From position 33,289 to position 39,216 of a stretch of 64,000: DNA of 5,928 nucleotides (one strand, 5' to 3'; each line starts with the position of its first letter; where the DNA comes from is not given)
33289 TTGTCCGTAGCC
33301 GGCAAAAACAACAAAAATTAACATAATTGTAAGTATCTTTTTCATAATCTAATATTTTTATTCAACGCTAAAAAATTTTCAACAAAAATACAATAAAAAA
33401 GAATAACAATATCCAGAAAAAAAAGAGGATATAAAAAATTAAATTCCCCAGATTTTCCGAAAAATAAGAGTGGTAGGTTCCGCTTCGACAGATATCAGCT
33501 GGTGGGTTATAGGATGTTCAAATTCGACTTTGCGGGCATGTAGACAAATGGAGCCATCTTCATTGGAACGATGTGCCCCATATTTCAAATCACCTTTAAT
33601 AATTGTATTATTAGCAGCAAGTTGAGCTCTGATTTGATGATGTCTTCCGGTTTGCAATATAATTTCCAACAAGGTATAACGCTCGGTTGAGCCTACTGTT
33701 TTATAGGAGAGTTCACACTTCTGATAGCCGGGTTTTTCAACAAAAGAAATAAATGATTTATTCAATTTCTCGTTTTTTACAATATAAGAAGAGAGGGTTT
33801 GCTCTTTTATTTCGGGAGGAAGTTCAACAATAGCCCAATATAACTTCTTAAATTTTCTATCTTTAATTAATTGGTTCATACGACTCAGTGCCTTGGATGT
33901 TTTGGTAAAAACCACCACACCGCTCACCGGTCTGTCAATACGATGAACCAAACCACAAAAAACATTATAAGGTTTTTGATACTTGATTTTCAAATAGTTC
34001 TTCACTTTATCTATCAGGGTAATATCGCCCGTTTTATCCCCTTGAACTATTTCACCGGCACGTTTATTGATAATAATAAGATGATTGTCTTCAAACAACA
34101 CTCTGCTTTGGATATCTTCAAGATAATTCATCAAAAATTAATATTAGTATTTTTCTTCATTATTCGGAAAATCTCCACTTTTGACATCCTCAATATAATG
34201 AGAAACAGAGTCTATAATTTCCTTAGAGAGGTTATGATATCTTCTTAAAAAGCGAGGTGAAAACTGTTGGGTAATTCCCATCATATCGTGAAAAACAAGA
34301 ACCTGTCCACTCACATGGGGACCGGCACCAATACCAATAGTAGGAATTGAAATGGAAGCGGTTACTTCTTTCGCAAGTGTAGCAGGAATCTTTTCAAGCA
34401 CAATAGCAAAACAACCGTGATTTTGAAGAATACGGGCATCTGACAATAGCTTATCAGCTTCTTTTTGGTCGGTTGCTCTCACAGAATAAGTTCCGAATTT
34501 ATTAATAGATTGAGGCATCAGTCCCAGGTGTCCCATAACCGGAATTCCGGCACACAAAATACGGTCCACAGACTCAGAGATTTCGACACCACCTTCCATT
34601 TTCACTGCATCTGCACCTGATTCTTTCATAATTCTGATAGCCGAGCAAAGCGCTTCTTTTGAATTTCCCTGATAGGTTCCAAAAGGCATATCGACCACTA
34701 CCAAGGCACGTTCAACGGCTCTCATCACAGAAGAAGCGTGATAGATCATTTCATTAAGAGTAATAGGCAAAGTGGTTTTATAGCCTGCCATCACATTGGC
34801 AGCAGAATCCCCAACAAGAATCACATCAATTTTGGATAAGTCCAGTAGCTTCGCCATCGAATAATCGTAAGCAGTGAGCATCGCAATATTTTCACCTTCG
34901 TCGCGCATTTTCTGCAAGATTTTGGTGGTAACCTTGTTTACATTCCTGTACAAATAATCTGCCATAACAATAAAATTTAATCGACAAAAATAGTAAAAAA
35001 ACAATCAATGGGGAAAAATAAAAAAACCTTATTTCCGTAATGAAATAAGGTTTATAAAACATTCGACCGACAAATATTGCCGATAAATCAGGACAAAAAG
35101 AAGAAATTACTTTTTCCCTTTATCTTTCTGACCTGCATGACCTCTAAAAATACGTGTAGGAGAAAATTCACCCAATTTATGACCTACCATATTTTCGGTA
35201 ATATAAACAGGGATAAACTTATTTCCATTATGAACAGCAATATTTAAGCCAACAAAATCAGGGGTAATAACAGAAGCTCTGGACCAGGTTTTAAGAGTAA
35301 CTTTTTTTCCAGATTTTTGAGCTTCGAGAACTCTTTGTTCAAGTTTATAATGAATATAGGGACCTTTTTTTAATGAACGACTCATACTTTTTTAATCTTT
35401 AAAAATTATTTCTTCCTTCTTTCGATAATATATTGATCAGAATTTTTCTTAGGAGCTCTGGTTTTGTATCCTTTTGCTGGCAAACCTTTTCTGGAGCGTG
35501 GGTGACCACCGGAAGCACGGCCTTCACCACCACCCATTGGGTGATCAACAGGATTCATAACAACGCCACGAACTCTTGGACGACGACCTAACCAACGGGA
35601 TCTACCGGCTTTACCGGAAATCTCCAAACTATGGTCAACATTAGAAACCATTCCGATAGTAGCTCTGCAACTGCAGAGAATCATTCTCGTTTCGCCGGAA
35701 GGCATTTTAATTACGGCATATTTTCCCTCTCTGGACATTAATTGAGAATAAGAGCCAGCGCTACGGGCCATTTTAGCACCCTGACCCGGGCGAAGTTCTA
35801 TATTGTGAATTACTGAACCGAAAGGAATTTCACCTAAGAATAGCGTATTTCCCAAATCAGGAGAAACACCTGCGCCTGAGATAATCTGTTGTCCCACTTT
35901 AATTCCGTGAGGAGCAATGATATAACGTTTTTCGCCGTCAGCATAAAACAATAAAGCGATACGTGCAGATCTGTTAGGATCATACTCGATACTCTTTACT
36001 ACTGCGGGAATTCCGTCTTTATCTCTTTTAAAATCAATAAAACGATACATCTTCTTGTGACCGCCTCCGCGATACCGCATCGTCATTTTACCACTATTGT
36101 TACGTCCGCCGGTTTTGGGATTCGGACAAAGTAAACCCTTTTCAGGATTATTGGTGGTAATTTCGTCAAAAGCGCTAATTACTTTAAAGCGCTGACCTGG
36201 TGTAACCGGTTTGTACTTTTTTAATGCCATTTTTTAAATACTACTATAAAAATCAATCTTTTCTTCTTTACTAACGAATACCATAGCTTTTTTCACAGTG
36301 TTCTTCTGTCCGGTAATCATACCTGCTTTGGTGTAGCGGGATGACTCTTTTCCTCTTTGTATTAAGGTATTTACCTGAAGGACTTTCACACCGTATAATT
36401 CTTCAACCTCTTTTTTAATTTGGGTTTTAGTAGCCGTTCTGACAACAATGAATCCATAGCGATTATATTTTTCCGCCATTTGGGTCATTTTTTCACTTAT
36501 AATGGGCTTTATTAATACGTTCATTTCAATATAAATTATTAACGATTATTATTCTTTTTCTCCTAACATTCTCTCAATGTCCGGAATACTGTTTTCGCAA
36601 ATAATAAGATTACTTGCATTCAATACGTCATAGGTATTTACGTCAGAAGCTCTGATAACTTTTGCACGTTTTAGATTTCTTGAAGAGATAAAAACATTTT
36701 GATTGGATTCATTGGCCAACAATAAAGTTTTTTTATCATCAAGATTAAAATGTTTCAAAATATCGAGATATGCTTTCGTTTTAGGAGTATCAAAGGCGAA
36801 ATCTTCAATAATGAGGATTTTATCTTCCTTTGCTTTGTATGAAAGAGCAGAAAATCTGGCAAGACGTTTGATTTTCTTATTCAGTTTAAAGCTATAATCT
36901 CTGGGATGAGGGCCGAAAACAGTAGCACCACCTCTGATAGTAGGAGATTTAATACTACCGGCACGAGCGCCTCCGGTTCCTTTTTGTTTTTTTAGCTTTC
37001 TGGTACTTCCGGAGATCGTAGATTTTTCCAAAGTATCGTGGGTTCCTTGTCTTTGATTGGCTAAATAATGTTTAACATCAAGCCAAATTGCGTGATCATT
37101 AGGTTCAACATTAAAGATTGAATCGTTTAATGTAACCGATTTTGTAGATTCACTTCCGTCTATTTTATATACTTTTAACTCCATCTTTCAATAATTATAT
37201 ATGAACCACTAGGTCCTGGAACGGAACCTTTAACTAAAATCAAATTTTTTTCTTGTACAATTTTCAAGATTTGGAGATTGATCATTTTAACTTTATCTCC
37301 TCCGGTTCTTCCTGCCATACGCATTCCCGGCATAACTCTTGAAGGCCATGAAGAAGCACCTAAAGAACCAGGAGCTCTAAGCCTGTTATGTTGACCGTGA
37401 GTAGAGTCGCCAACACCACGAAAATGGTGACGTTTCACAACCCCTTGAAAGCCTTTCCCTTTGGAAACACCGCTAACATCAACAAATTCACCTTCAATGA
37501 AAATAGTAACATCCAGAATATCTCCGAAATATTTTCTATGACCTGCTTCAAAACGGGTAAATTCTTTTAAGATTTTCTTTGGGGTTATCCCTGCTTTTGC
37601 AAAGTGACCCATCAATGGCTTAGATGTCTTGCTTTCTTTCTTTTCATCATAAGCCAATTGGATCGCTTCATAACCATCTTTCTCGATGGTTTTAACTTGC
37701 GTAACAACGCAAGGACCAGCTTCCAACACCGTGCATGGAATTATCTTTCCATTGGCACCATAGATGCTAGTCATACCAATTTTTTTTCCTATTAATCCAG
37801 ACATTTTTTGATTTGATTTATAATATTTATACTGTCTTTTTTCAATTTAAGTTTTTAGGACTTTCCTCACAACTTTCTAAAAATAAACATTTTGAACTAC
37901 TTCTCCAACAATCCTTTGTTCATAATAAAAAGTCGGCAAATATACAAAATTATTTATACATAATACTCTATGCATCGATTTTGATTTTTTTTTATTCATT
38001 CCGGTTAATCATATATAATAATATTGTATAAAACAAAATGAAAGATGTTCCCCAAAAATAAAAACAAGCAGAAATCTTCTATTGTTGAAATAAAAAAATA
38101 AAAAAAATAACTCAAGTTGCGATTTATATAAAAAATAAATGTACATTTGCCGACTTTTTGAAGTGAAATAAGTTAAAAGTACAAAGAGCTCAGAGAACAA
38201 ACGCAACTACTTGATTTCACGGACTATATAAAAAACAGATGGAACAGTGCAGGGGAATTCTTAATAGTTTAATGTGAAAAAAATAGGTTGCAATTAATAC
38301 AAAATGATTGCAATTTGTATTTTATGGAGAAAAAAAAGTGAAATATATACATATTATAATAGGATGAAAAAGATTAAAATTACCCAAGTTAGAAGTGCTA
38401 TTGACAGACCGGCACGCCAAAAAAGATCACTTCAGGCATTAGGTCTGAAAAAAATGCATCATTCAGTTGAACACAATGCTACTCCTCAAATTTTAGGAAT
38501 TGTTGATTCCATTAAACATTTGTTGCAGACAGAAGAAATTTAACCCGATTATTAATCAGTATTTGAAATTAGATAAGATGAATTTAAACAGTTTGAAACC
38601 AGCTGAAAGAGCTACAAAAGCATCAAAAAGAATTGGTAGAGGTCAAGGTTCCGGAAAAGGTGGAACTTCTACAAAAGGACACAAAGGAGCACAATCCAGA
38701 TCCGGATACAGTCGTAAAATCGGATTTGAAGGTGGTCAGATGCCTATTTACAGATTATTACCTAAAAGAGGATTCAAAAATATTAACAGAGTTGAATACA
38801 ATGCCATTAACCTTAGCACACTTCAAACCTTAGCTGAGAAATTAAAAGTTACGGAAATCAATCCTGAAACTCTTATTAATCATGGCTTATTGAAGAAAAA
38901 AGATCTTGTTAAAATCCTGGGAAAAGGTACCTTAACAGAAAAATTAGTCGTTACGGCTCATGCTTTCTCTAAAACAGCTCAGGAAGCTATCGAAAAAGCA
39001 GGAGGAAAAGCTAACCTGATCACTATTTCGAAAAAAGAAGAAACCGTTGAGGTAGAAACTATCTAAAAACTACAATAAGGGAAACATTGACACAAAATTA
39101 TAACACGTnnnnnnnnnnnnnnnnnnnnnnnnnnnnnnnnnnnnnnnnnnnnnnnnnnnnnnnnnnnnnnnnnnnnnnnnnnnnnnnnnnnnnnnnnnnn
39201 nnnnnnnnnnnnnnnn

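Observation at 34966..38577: Ribosomal-protein supercluster is broken and inverted: rplC-rpsS diverges from rpmD-rplQ, with rpsJ and rplV..rpsE missing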

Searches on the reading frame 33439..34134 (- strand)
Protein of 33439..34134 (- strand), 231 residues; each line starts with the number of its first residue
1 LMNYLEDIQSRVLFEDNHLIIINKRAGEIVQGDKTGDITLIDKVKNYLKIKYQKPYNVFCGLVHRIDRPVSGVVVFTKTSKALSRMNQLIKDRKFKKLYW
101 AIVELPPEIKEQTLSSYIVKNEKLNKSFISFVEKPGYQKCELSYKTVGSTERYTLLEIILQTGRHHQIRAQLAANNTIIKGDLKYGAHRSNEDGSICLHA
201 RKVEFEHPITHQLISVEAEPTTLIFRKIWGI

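Call 3: search_protein_families(library=ncbifam, proteins=[window:33439-34134:-])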
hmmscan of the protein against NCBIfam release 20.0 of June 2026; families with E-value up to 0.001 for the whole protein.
window:33439-34134:- (231 aa): 7 families
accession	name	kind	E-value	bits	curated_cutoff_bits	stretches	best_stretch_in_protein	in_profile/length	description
TIGR00005.1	rluA_subfam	subfamily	2.8e-40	138.5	192.7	1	6-219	69-285/298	RluA family pseudouridine synthase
NF008321.0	PRK11112.1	equivalog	3.1e-23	82.4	328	1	12-219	4-222/257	tRNA pseudouridine(65) synthase TruC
NF008249.0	PRK11025.1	equivalog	2.3e-21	76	378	1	6-219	89-301/317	23S rRNA pseudouridine(955/2504/2580) synthase RluC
NF008385.0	PRK11180.1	equivalog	4e-17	62.6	351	1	6-216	80-297/325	23S rRNA pseudouridine(1911/1915/1917) synthase RluD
TIGR01621.1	RluA-like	hypoth_equivalog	1.1e-16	60.7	222.3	1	12-220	4-196/217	TIGR01621 family pseudouridine synthase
NF007543.0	PRK10158.1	equivalog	5.7e-11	42.5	286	1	11-212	15-209/219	bifunctional tRNA pseudouridine(32) synthase/23S rRNA pseudouridine(746) synthase RluA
TIGR00093.1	TIGR00093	subfamily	5.5e-05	23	109.3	1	63-175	34-131/161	pseudouridine synthase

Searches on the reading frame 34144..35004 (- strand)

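Call 3: search_protein_families(library=ncbifam, proteins=[window:34144-35004:-])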
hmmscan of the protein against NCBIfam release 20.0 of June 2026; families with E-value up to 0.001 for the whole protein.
window:34144-35004:- (286 aa): 2 families
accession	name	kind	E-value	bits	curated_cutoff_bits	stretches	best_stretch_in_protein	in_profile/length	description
NF001452.0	PRK00311.1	subfamily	3.7e-111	370.7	272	1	23-286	3-266/267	3-methyl-2-oxobutanoate hydroxymethyltransferase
TIGR00222.1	panB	equivalog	3.1e-93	312.1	207.55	1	23-286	2-263/264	3-methyl-2-oxobutanoate hydroxymethyltransferase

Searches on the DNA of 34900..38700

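Call 43: search_rna_families(source=window, start=34900, end=38700, threshold=evalue, max_evalue=10)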
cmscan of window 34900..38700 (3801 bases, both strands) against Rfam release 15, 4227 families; matches with E-value up to 10: 6.
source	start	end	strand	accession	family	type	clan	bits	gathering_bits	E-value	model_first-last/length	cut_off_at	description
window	35017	35154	-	RF00515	PyrR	Cis-reg;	-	26.7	54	0.97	1-115/115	no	PyrR binding site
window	35086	35204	-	RF02029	sraA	Gene; sRNA;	-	23.3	56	2.2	1-95/95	no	sraA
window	37615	37657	-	RF00357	snoR44_J54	Gene; snRNA; snoRNA; CD-box;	CL00069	19.4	48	4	1-97/97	no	Small nucleolar RNA R44/J54/Z268 family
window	36401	36489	-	RF02133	HOXB13-AS1_2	Gene; lncRNA;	-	17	40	1.1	1-81/81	no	HOXB13 antisense RNA 1 conserved region 2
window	35778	35799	-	RF03050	RAGATH-25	Gene; sRNA;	-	14.6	49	5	28-49/50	no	RAGATH-25 RNA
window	35741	35848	-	RF00140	Alpha_RBS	Cis-reg;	-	13.4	38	9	1-110/110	no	Alpha operon ribosome binding site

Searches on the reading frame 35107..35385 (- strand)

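Call 3: search_protein_families(library=ncbifam, proteins=[window:35107-35385:-])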
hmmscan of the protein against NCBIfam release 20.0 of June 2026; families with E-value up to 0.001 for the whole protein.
window:35107-35385:- (92 aa): 3 families
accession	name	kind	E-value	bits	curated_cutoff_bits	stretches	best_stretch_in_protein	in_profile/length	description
TIGR01050.1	rpsS_bact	equivalog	3.1e-40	136.4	89.35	1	1-92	1-92/92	30S ribosomal protein S19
NF003121.0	PRK04038.1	equivalog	1.9e-18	66.6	146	1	3-84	44-129/145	30S ribosomal protein S19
TIGR01025.1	uS19_arch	equivalog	6.5e-16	58.3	139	1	14-84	49-119/135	30S ribosomal protein S19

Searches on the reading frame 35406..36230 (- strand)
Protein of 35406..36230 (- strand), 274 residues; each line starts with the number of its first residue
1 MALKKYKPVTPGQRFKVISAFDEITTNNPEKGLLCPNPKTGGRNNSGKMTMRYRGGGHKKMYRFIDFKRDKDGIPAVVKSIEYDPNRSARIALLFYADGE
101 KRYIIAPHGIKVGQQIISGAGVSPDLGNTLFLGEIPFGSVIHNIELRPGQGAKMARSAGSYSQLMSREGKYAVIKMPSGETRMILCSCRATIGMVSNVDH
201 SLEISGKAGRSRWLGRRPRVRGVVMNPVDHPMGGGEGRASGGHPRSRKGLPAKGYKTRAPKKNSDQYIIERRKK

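Call 3: search_protein_families(library=ncbifam, proteins=[window:35406-36230:-])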
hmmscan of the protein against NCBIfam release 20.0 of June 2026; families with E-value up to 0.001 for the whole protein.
window:35406-36230:- (274 aa): 2 families
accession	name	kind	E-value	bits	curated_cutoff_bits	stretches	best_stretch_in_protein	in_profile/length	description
TIGR01171.1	rplB_bact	equivalog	9.4e-121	402.4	174.5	1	3-274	1-275/275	50S ribosomal protein L2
NF007180.0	PRK09612.1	equivalog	8e-44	150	265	1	44-245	8-214/238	50S ribosomal protein L2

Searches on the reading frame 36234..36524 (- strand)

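Call 3: search_protein_families(library=ncbifam, proteins=[window:36234-36524:-])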
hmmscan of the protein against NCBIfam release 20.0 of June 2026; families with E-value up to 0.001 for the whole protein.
window:36234-36524:- (96 aa): 18 families
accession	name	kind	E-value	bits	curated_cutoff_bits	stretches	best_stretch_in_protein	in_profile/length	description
NF004363.0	PRK05738.2-4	equivalog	5e-28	97.5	81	1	1-95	5-95/96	50S ribosomal protein L23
NF004359.0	PRK05738.1-3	equivalog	1.3e-22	79.8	94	1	1-94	7-96/99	50S ribosomal protein L23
NF004366.0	PRK05738.3-2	equivalog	2e-20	73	111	1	2-94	6-94/96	50S ribosomal protein L23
NF004360.0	PRK05738.1-5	equivalog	5.4e-20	71.3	118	1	2-93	10-96/99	50S ribosomal protein L23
NF004364.0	PRK05738.2-5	equivalog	1.1e-19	70.8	117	1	2-94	10-97/101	50S ribosomal protein L23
NF004368.0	PRK05738.3-4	equivalog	1.4e-17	63.5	122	1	2-94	11-98/100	50S ribosomal protein L23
NF004358.0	PRK05738.1-1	equivalog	1.1e-16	60.9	134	1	2-94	9-97/100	50S ribosomal protein L23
NF011118.0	PRK14548.1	equivalog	7.6e-16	58.2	82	1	1-56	2-57/84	50S ribosomal protein L23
NF008919.0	PRK12280.1-3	equivalog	8.9e-16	58.5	150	1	3-94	6-92/157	50S ribosomal protein L23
TIGR03636.1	uL23_arch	equivalog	1.1e-14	54.5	94.95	1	7-57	1-51/77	50S ribosomal protein L23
NF004365.0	PRK05738.3-1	equivalog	2.5e-14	53.4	166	1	2-93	11-97/100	50S ribosomal protein L23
NF004370.0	PRK05738.3-6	equivalog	1.9e-13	50.5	103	1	2-93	6-93/96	50S ribosomal protein L23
NF004367.0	PRK05738.3-3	equivalog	3.1e-10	40.5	154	1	2-66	5-70/106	50S ribosomal protein L23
NF004361.0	PRK05738.2-1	equivalog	1.1e-09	38.4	144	1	2-89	5-88/98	50S ribosomal protein L23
NF008920.0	PRK12280.2-2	equivalog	1.2e-09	38.3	443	1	2-58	5-62/237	50S ribosomal protein L23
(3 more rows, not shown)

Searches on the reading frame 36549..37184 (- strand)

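Call 3: search_protein_families(library=ncbifam, proteins=[window:36549-37184:-])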
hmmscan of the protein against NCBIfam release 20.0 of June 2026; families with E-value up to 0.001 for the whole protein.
window:36549-37184:- (211 aa): 3 families
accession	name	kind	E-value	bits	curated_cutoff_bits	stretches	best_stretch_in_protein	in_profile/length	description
TIGR03953.1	rplD_bact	equivalog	7.9e-69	230.8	130.1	1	17-204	1-187/188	50S ribosomal protein L4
NF051449.1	50S_L4_sunset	exception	6.1e-45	154.2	385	1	17-201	1-185/285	50S ribosomal protein L4, sunset domain variant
TIGR03672.1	rpl4p_arch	equivalog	0.0005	19.6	269.75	0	23-123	21-126/251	50S ribosomal protein L4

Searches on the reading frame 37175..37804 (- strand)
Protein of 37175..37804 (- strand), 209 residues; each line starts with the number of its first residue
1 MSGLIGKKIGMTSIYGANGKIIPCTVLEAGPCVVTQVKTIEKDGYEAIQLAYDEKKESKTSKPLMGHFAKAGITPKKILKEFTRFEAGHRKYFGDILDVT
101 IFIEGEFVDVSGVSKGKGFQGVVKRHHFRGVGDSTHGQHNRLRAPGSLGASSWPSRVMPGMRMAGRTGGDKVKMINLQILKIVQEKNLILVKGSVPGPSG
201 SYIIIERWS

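Call 3: search_protein_families(library=ncbifam, proteins=[window:37175-37804:-])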
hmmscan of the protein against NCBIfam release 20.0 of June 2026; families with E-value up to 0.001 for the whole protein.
window:37175-37804:- (209 aa): 3 families
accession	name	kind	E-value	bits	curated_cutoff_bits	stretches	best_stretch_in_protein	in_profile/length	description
TIGR03625.1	L3_bact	equivalog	2.4e-78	262.6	142.9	1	3-205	1-201/202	50S ribosomal protein L3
TIGR03626.1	L3_arch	equivalog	2.5e-17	62.8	308.7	1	100-193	187-278/331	50S ribosomal protein L3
NF003261.0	PRK04231.1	equivalog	1.1e-15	57.3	341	1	100-194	195-287/342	50S ribosomal protein L3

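Call 25: find_related_loci(query=window:37175-37804:-, collection=genome_contigs, flank=3000)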
Query window:37175-37804:- (209 aa) in genome_contigs; peptide patterns used: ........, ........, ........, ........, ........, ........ (x = any residue, [..] = any of these).
599 stretches matched a pattern (row limit reached: there are more); 586 encode a relative of the query (tblastn E <= 1e-3); the best 80 are kept; 80 distinct loci.
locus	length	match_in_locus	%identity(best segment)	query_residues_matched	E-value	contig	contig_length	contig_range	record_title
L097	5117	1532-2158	86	1-209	1e-120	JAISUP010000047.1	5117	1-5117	MAG: Bacteroidales bacterium isolate Md513_bin82 k119_421368, whole genome shotgun sequence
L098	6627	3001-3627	85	1-209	5e-120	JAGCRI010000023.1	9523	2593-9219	MAG: Bacteroidales bacterium isolate RGIG10052 Yak_Rumen-1__c247922, whole genome shotgun sequence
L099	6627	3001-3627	85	1-209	2e-119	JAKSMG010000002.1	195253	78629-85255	MAG: Bacteroidales bacterium isolate Horse_feces119 MAG119_2, whole genome shotgun sequence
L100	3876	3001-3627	84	1-209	2e-119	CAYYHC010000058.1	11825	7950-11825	MAG TPA_asm: uncultured Lentimicrobiaceae bacterium isolate SRP192927_co1_888 genome assembly, contig: NODE_12721_length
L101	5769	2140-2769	85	1-209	4e-118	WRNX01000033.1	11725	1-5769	MAG: Lentimicrobiaceae bacterium isolate Th196P4bin9 JGI24702J35022_10002300, whole genome shotgun sequence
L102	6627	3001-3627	80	1-209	6e-115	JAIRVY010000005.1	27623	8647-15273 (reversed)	MAG: Bacteroidales bacterium isolate Fux382_bin47 k119_683513, whole genome shotgun sequence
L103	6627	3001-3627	79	1-209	9e-115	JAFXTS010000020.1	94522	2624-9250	MAG: Bacteroidales bacterium isolate RGIG6737 Sheep_Rumen-2__c2323, whole genome shotgun sequence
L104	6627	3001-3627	81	1-209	3e-114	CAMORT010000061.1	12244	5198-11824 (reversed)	MAG: uncultured Bacteroidales bacterium isolate SRR873608_bin.152_metaWRAP_v1.3_MAG genome assembly, contig: NODE_16329_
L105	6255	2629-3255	80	1-209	3e-114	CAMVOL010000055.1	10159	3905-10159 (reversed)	MAG TPA_asm: uncultured Bacteroidales bacterium isolate SRR8387721_bin.63_metaWRAP_v1.3_MAG genome assembly, contig: ERZ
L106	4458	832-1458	81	1-209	2e-114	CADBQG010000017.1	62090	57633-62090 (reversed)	MAG: uncultured Bacteroidetes bacterium isolate RUG14207 genome assembly, contig: RUG14207_asm_17, whole genome shotgun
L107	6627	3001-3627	78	1-209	3e-112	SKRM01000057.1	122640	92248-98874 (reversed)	MAG: Bacteroidales bacterium isolate CSSed162cmA_488 CSSed16-2cmA-25, whole genome shotgun sequence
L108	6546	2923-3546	79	1-208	1e-111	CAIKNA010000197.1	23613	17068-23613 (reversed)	MAG: uncultured Bacteroidales bacterium isolate AlinenLipids_bin-7146 genome assembly, contig: bin-7146:197/409, whole g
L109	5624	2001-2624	78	1-208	1e-110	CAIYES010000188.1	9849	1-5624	MAG: uncultured Bacteroidales bacterium isolate Kiruna2_bin-1621 genome assembly, contig: bin-1621:188/574, whole genome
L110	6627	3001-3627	78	1-209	1e-110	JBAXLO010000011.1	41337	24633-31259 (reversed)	MAG: Bacteroidota bacterium isolate ELA429 MAG429_11, whole genome shotgun sequence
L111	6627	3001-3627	77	1-209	2e-110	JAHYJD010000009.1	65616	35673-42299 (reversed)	MAG: Bacteroidales bacterium isolate KA13 NODE_264_length_65616_cov_11.403992, whole genome shotgun sequence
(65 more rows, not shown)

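Call 29: find_encoding_contigs(protein=window:37175-37804:-, flank=4000, max_places=10)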
Protein window:37175-37804:- (209 aa): 11 contigs read that carry it; 7 places shown.
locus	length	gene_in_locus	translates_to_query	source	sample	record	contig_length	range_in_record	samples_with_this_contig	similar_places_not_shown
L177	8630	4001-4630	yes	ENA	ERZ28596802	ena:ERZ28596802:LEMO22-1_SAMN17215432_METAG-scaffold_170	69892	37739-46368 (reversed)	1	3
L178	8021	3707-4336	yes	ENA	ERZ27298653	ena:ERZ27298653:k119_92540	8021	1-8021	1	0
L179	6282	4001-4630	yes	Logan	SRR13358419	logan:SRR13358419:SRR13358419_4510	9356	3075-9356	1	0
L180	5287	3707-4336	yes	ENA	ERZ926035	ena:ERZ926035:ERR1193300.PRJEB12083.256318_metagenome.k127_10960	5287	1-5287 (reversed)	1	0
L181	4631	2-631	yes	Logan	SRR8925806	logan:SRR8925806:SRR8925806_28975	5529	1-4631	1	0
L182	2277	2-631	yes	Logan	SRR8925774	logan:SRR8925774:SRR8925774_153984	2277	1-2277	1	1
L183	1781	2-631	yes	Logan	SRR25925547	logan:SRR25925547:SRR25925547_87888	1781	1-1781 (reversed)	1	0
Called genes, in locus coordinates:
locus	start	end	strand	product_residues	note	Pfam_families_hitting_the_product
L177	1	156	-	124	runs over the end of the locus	PF00416:Ribosomal_S13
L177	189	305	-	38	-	PF00444:Ribosomal_L36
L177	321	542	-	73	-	PF01176:eIF-1a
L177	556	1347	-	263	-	PF00557:Peptidase_M24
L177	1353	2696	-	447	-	PF00344:SecY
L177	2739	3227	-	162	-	PF00828:Ribosomal_L27A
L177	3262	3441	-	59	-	PF00327:Ribosomal_L30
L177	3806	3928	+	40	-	-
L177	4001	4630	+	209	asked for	PF00297:Ribosomal_L3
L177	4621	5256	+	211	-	PF00573:Ribosomal_L4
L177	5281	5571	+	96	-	PF00276:Ribosomal_L23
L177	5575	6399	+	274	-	PF00181:Ribosomal_L2_N, PF03947:Ribosomal_L2_C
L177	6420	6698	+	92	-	PF00203:Ribosomal_S19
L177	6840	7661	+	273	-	PF02548:Pantoate_transf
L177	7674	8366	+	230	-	PF00849:PseudoU_synth_2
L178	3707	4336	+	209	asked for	PF00297:Ribosomal_L3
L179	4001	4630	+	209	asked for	PF00297:Ribosomal_L3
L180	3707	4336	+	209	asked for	PF00297:Ribosomal_L3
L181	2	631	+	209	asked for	PF00297:Ribosomal_L3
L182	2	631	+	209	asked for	PF00297:Ribosomal_L3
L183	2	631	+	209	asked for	PF00297:Ribosomal_L3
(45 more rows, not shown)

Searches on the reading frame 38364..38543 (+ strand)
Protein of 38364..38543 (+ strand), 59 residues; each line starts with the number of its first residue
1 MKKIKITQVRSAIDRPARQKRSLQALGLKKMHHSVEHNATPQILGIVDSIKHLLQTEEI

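Call 3: search_protein_families(library=ncbifam, proteins=[window:38364-38543:+])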
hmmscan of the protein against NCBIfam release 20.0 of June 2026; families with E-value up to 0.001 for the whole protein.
window:38364-38543:+ (59 aa): 1 family
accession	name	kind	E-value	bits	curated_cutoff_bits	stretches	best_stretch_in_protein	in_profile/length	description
TIGR01308.1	rpmD_bact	equivalog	1.2e-20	72.9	44.65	1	4-58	1-55/55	50S ribosomal protein L30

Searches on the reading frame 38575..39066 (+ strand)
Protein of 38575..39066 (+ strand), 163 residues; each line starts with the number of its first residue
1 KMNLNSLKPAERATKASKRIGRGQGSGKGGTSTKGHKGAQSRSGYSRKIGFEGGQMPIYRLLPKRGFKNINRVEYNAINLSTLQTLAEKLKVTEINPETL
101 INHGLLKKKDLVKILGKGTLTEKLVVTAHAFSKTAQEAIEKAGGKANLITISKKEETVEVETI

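Call 3: search_protein_families(library=ncbifam, proteins=[window:38575-39066:+])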
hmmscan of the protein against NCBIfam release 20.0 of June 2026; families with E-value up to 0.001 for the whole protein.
window:38575-39066:+ (163 aa): 2 families
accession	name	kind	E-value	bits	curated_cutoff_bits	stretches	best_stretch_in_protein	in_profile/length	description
TIGR01071.1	rplO_bact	equivalog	3.9e-48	163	77.95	1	3-146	1-143/144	50S ribosomal protein L15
NF003079.0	PRK04005.1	equivalog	7.1e-08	32.1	85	1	113-149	68-104/121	50S ribosomal protein L18e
